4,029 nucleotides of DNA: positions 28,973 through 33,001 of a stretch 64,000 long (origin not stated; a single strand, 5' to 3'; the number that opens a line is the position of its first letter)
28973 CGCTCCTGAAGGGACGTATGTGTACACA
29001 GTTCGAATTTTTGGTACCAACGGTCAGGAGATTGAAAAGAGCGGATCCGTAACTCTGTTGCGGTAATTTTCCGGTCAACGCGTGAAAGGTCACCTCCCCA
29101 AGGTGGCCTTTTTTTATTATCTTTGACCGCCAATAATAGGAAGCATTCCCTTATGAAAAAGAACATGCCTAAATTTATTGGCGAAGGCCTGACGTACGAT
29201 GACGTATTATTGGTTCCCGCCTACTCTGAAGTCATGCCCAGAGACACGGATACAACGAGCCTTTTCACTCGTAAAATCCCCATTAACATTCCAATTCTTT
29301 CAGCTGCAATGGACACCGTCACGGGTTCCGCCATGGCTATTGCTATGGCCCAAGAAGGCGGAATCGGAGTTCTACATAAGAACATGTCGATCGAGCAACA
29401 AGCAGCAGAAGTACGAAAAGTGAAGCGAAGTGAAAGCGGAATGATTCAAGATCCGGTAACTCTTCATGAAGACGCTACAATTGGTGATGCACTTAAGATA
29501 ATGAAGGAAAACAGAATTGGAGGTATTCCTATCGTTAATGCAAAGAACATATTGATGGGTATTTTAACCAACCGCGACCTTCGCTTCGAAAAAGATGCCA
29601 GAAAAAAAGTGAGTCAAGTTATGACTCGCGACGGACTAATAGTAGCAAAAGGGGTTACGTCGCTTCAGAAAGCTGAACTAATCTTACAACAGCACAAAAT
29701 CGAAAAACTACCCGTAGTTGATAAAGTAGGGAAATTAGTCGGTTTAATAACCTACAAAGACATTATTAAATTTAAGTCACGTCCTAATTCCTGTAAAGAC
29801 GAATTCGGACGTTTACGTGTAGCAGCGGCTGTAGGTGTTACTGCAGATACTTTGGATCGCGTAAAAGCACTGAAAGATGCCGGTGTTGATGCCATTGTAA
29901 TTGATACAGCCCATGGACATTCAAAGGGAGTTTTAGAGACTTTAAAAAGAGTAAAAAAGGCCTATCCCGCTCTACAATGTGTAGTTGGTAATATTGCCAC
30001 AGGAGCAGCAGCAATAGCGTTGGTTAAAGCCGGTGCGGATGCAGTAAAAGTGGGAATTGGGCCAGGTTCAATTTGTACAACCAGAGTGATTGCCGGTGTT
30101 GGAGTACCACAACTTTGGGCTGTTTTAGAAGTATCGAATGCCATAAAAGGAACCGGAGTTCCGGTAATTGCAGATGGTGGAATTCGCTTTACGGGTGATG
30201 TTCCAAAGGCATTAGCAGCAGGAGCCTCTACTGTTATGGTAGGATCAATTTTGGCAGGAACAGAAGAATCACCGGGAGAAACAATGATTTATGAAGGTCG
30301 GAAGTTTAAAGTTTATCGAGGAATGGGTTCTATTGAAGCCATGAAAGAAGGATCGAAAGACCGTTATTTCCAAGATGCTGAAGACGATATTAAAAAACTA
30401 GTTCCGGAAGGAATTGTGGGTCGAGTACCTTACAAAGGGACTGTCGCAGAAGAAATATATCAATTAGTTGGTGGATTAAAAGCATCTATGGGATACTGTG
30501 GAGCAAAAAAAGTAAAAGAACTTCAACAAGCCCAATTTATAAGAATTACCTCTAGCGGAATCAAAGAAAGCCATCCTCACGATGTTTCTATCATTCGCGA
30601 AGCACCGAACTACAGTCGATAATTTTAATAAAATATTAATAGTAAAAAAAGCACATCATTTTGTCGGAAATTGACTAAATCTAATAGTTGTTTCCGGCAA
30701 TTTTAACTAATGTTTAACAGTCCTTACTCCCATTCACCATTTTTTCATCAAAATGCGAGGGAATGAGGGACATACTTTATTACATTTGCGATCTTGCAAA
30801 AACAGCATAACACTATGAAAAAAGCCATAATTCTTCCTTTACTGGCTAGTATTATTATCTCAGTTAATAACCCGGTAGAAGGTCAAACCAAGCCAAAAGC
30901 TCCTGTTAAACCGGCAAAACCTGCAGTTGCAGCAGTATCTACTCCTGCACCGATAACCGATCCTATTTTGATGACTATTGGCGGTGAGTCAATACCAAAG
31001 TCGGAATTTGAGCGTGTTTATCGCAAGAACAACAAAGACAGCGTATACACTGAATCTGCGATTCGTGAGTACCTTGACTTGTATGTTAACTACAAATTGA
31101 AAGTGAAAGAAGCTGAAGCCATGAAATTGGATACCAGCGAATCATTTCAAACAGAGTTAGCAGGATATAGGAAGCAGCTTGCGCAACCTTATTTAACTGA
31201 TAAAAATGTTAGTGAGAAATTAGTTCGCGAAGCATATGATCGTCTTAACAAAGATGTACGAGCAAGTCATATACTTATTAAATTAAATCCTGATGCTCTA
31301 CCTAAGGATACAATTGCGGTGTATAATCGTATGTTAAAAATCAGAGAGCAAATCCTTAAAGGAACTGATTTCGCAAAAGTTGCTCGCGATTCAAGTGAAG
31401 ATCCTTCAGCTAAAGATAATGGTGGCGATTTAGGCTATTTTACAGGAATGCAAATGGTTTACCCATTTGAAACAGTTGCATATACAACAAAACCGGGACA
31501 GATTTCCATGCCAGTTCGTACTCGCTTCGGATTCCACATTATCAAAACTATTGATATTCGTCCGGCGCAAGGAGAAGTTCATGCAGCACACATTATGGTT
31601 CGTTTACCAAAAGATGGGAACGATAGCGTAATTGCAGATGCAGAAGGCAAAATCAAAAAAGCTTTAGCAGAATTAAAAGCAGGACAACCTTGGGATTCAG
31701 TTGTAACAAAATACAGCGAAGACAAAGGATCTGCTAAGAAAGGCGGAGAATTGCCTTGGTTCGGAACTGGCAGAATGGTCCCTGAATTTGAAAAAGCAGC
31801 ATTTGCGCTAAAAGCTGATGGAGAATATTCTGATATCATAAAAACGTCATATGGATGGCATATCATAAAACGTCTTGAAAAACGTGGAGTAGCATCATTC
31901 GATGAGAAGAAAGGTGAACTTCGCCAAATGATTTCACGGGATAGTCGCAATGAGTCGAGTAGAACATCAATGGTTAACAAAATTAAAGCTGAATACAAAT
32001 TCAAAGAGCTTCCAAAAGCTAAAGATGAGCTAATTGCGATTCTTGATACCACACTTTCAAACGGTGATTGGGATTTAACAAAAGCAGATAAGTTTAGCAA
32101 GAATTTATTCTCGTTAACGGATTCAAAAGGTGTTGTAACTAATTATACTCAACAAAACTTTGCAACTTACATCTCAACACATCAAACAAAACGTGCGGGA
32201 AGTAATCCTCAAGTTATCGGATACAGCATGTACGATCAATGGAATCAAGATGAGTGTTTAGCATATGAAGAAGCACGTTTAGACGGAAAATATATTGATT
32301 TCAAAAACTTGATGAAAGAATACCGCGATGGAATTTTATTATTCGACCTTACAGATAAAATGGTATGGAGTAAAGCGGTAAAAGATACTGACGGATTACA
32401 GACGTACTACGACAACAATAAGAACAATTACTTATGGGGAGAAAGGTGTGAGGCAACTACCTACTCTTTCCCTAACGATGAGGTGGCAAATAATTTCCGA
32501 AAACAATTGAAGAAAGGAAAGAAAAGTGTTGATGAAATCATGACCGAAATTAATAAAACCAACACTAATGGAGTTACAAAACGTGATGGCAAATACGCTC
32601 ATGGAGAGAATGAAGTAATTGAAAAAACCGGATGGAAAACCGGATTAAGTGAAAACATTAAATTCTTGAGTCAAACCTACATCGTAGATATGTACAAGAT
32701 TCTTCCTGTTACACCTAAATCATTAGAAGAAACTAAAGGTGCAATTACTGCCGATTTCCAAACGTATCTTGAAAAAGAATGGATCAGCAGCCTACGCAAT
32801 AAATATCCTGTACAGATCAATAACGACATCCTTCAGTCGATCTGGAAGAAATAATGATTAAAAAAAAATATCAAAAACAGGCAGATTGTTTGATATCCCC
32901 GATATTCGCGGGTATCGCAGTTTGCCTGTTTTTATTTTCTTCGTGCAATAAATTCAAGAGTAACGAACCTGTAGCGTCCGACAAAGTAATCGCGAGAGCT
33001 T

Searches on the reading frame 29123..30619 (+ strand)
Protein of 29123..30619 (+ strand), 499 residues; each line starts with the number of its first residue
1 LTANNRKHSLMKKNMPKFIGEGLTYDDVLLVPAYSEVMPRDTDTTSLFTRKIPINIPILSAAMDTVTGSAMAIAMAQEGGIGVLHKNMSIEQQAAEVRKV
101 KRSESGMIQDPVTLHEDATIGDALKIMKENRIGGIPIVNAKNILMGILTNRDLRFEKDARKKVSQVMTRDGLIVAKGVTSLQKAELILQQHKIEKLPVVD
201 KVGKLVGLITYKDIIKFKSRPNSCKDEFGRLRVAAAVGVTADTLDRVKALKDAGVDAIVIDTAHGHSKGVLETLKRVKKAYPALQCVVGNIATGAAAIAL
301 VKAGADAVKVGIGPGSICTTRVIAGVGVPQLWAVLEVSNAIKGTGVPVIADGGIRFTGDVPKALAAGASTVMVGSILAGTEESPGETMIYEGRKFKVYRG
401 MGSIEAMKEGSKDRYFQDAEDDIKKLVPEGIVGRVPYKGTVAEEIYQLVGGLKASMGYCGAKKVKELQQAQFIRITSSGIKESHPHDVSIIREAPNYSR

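Call 10: search_protein_families(library=pfam, proteins=[window:29123-30619:+], max_evalue=0.001)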
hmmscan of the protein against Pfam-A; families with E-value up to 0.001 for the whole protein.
window:29123-30619:+ (499 aa): 5 families
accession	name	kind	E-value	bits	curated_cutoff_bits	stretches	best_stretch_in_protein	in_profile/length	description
PF00478.31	IMPDH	-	1e-158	528.3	25.6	1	22-486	1-345/345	IMP dehydrogenase / GMP reductase domain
PF00571.33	CBS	-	1.4e-24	86.6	24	2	107-154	5-52/57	CBS domain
PF03060.21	NMO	-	2.5e-11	44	28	2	233-386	94-234/331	Nitronate monooxygenase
PF01070.24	FMN_dh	-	4e-06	26.6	24.9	1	274-375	210-303/350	FMN-dependent dehydrogenase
PF00977.27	His_biosynth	-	0.00014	21.9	23.6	0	234-377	75-222/228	Histidine biosynthesis protein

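Call 17: find_related_loci(query=window:29123-30619:+, collection=genome_contigs, flank=10000)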
Query window:29123-30619:+ (499 aa) in genome_contigs; peptide patterns used: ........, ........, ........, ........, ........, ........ (x = any residue, [..] = any of these).
600 stretches matched a pattern (row limit reached: there are more); 548 encode a relative of the query (tblastn E <= 1e-3); the best 80 are kept; 80 distinct loci.
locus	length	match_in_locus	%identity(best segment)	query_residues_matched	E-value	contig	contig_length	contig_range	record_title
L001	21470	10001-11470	82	10-499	0e+0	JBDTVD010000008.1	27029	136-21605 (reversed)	MAG: Bacteroidota bacterium isolate cluster3_bin.6 NODE_5567_length_27029_cov_6.555498, whole genome shotgun sequence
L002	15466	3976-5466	79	1-499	0e+0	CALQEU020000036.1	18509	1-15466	MAG: Bifidobacterium breve isolate HRS-HS12-bin-145 genome assembly, contig: HRSG-H12-C3380, whole genome shotgun sequen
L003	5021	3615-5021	84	5-473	0e+0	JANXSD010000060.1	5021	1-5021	MAG: Bacteroidetes bacterium isolate 336R_metabat_52 336R_k141_1997856, whole genome shotgun sequence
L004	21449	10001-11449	76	17-499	0e+0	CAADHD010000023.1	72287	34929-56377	uncultured Bacteroidetes bacterium isolate BCD.fa.gz genome assembly, contig: k127_609699, whole genome shotgun sequence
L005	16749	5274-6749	74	3-499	0e+0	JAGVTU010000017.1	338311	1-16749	MAG: Bacteroidetes bacterium isolate WAS_Bin_1 WAS_Bin_1_scaffold_1, whole genome shotgun sequence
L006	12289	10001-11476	74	3-499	0e+0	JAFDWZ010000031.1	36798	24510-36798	MAG: Bacteroidetes bacterium isolate SZAS-1 BACT-AMP-1__31__length-36798, whole genome shotgun sequence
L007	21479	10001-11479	74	7-499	0e+0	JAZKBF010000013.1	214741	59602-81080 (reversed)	MAG: Bacteroidota bacterium isolate ADI_H3L2_1_122_18_3-bin067_1 ADIH3L21_B067_1_000000000012, whole genome shotgun sequ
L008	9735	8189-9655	74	11-499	0e+0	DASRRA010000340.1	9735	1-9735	MAG TPA_asm: Bacteroidia bacterium isolate SMAG_U4464 k141_131395, whole genome shotgun sequence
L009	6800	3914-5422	71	4-499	0e+0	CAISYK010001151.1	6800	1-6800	MAG: uncultured Bacteroidetes bacterium isolate Kiruna_bin-08168 genome assembly, contig: bin-08168:1151/1288, whole gen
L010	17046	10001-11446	73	17-498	0e+0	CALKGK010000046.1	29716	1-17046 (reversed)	MAG: uncultured Flavobacteriales bacterium isolate S4_Bin_METABAT__170_1 genome assembly, contig: c_000000465211, whole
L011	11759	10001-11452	75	17-499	0e+0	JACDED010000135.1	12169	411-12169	MAG: Bacteroidetes bacterium isolate MGR_bin351 SD2902_NODE_850_length_12169_cov_1.180784, whole genome shotgun sequence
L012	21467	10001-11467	72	11-498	0e+0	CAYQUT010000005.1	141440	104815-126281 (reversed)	MAG TPA_asm: uncultured Chryseobacterium sp. isolate SRP219642_co8_20 genome assembly, contig: NODE_60_length_141440_cov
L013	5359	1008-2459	75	17-499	0e+0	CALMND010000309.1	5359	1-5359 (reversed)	MAG TPA_asm: uncultured Bacteroidetes bacterium isolate SRR5676438_bin.161_CONCOCT_v1.1_MAG genome assembly, contig: ERZ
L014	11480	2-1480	71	7-499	0e+0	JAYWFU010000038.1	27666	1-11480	MAG: Bacteroidia bacterium isolate GLR18_GL16_UP_2_concoct_108 GLR18_GL16_UP_2_concoct_108_37, whole genome shotgun sequ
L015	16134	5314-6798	71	5-499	0e+0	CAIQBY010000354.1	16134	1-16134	MAG: uncultured Bacteroidetes bacterium isolate Umea3_bin-1094 genome assembly, contig: bin-1094:354/423, whole genome s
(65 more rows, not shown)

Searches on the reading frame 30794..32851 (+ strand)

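Call 10: search_protein_families(library=pfam, proteins=[window:30794-32851:+], max_evalue=0.001)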
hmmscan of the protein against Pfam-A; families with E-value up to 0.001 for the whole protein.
window:30794-32851:+ (686 aa): 3 families
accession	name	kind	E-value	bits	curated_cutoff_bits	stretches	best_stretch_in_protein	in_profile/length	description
PF00639.27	Rotamase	-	5.5e-52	175.2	21.7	2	159-253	1-96/97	PPIC-type PPIASE domain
PF13616.12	Rotamase_3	-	1.8e-50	170.8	22.5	2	151-255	12-115/116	PPIC-type PPIASE domain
PF13145.12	Rotamase_2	-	9.2e-19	68.9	27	3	281-371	30-118/121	PPIC-type PPIASE domain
